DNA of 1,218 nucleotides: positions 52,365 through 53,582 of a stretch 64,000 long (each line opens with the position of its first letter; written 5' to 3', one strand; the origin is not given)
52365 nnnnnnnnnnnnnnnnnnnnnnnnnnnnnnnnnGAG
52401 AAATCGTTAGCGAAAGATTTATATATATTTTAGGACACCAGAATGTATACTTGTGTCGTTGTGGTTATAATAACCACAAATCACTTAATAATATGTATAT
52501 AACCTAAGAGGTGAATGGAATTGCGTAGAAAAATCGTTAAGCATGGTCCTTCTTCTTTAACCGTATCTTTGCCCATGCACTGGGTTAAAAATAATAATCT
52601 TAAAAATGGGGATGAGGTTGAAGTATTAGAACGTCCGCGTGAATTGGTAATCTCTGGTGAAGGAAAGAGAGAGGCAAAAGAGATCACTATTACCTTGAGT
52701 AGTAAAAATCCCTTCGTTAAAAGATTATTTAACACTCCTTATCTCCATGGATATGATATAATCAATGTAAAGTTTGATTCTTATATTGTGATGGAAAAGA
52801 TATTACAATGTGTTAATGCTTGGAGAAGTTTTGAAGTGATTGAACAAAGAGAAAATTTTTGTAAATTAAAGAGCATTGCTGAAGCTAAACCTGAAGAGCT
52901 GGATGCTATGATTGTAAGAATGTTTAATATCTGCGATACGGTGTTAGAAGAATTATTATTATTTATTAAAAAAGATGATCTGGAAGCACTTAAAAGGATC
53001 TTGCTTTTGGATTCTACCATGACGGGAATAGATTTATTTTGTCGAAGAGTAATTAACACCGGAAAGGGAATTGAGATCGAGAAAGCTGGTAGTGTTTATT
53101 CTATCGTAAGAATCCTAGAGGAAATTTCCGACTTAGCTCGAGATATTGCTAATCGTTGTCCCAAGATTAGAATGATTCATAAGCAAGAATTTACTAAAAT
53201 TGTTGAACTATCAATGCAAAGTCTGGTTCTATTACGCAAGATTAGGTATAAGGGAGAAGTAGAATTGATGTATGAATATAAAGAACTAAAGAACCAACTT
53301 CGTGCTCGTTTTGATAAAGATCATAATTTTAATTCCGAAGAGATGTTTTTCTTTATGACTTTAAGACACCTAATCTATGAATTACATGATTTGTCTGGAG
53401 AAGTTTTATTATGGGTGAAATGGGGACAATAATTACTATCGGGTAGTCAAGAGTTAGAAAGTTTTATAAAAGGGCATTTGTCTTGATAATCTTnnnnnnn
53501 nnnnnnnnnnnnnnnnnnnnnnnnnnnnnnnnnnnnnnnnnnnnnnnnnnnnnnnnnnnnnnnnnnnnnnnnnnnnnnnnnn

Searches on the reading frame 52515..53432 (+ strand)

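Call 73: search_protein_families(library=pfam, proteins=[window:52515-53432:+], max_evalue=0.01)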
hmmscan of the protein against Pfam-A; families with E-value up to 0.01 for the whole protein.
window:52515-53432:+ (305 aa): 2 families
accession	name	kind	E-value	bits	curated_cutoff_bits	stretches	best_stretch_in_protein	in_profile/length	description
PF04014.23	MazE_antitoxin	-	7e-07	29.5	24.7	1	12-46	5-40/48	Antidote-toxin recognition MazE, bacterial antitoxin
PF01895.24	PhoU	-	0.00026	21.7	23.5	1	133-214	1-88/89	PhoU domain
